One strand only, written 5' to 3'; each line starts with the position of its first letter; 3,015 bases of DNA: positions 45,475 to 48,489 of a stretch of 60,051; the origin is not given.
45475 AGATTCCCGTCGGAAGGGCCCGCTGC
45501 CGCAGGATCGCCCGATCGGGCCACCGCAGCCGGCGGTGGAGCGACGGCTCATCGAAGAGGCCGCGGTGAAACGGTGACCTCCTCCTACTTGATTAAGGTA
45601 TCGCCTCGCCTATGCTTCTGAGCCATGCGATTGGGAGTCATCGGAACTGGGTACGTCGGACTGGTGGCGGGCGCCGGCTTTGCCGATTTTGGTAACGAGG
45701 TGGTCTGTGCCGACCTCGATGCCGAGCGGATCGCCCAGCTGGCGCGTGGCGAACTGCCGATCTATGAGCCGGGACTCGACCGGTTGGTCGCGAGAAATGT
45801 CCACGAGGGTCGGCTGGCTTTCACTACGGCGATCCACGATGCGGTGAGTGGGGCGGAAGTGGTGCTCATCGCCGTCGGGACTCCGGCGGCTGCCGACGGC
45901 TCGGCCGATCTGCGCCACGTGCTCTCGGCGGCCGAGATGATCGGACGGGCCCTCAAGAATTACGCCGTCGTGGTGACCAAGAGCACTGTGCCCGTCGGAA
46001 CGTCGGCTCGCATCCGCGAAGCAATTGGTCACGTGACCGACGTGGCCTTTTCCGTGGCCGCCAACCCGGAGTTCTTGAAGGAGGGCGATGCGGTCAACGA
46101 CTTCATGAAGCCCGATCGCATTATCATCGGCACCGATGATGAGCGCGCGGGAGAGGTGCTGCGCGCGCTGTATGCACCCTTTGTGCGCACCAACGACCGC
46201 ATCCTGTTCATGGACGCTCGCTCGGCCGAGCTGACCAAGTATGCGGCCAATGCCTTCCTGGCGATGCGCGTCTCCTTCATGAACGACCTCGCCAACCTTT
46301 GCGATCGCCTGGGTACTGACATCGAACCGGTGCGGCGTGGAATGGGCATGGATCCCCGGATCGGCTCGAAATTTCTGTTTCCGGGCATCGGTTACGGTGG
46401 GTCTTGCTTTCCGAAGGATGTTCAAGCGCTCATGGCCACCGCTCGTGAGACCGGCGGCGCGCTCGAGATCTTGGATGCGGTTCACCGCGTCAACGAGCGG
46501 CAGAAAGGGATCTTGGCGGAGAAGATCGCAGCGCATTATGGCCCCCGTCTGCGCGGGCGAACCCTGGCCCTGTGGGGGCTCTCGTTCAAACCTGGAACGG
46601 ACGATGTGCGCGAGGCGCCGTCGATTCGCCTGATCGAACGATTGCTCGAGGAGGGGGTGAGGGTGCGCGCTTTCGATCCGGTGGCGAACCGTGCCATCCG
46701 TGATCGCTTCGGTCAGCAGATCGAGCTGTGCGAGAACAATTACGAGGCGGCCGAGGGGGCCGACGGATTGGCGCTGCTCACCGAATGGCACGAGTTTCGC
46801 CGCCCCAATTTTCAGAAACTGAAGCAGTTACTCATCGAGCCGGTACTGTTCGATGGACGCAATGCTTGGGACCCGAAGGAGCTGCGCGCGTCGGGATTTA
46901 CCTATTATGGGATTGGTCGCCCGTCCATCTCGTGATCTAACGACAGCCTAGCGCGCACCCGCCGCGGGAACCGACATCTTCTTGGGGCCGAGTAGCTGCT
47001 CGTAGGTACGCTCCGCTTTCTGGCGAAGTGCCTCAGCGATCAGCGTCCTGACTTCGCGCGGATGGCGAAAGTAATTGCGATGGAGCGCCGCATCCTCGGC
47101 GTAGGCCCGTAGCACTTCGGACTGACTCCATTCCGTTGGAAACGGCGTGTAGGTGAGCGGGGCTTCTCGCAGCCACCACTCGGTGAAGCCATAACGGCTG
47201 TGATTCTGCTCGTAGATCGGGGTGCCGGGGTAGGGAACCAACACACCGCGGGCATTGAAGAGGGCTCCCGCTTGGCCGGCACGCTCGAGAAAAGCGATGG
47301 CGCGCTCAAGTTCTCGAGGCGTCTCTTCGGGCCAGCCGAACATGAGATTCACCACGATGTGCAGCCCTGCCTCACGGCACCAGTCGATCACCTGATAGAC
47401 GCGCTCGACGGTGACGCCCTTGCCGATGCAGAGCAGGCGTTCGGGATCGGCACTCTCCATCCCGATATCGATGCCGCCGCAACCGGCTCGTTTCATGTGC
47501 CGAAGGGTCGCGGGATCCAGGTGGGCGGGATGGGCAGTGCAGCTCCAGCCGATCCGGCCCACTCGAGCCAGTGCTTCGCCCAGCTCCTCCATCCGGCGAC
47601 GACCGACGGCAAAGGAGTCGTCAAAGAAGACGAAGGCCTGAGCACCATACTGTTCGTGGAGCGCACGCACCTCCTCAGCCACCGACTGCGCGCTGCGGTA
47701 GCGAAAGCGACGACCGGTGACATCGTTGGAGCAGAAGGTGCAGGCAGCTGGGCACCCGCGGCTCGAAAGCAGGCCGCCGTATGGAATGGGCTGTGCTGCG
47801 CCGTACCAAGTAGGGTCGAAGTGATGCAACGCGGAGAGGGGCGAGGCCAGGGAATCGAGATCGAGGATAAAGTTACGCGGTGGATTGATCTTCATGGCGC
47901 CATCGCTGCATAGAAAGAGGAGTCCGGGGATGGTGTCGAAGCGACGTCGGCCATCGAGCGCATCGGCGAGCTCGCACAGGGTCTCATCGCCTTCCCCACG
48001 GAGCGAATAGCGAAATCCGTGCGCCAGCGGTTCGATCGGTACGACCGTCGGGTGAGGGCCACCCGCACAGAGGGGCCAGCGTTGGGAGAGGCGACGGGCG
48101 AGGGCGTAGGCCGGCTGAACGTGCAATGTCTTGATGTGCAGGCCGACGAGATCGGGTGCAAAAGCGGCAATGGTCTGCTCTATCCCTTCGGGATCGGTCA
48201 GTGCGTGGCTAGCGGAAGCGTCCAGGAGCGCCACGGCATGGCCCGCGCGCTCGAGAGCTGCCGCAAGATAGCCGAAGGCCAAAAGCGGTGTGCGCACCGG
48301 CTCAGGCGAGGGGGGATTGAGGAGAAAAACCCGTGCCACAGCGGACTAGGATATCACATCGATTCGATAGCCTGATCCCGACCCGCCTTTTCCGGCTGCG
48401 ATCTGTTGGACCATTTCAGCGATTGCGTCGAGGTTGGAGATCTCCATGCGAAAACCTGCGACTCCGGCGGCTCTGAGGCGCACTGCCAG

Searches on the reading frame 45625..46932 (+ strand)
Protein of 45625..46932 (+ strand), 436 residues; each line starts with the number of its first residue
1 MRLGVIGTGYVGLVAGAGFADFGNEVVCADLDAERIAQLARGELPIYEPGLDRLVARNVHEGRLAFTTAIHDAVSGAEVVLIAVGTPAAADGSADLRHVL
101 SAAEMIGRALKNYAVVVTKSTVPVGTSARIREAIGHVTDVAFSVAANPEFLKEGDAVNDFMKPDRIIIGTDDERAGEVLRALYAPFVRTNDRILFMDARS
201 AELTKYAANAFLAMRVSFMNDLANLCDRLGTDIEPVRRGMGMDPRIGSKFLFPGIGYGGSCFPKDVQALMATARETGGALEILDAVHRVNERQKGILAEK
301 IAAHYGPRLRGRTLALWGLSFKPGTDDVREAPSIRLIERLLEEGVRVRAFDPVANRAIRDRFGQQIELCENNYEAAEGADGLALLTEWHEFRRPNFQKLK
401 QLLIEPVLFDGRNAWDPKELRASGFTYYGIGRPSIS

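Call 88: search_protein_families(library=pfam, proteins=[window:45625-46932:+], max_evalue=0.00001)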
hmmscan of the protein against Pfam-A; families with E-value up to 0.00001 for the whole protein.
window:45625-46932:+ (436 aa): 3 families
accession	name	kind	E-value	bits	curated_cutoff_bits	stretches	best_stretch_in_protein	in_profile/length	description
PF03721.20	UDPG_MGDP_dh_N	-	1.2e-61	208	27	1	1-182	1-187/187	UDP-glucose/GDP-mannose dehydrogenase family, NAD binding domain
PF00984.24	UDPG_MGDP_dh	-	2.9e-37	127.1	25.4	1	199-291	1-93/94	UDP-glucose/GDP-mannose dehydrogenase family, central domain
PF03720.21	UDPG_MGDP_dh_C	-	2.9e-33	114.8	30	1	315-417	1-103/103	UDP-glucose/GDP-mannose dehydrogenase family, UDP binding domain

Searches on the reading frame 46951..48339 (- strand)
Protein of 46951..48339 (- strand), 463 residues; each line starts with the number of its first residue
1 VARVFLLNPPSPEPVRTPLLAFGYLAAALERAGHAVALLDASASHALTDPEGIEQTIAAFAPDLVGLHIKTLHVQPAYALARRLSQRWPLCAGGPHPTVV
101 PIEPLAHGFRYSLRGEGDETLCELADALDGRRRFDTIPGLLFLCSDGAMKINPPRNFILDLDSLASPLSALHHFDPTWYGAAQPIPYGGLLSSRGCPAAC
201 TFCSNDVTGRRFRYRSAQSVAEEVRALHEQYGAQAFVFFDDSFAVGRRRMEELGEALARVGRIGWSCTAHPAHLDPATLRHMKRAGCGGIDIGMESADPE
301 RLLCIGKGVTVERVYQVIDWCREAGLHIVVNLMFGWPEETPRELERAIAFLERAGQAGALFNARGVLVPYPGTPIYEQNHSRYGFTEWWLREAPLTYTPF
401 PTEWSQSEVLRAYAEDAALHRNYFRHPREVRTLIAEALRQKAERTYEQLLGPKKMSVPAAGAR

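Call 88: search_protein_families(library=pfam, proteins=[window:46951-48339:-], max_evalue=0.00001)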
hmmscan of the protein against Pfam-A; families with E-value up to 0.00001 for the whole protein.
window:46951-48339:- (463 aa): 2 families
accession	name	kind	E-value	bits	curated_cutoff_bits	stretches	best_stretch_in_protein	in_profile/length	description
PF04055.27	Radical_SAM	-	1.1e-25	91.2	29.5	1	192-351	3-166/166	Radical SAM superfamily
PF02310.24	B12-binding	-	3.3e-14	53.2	32.1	1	20-124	15-120/121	B12 binding domain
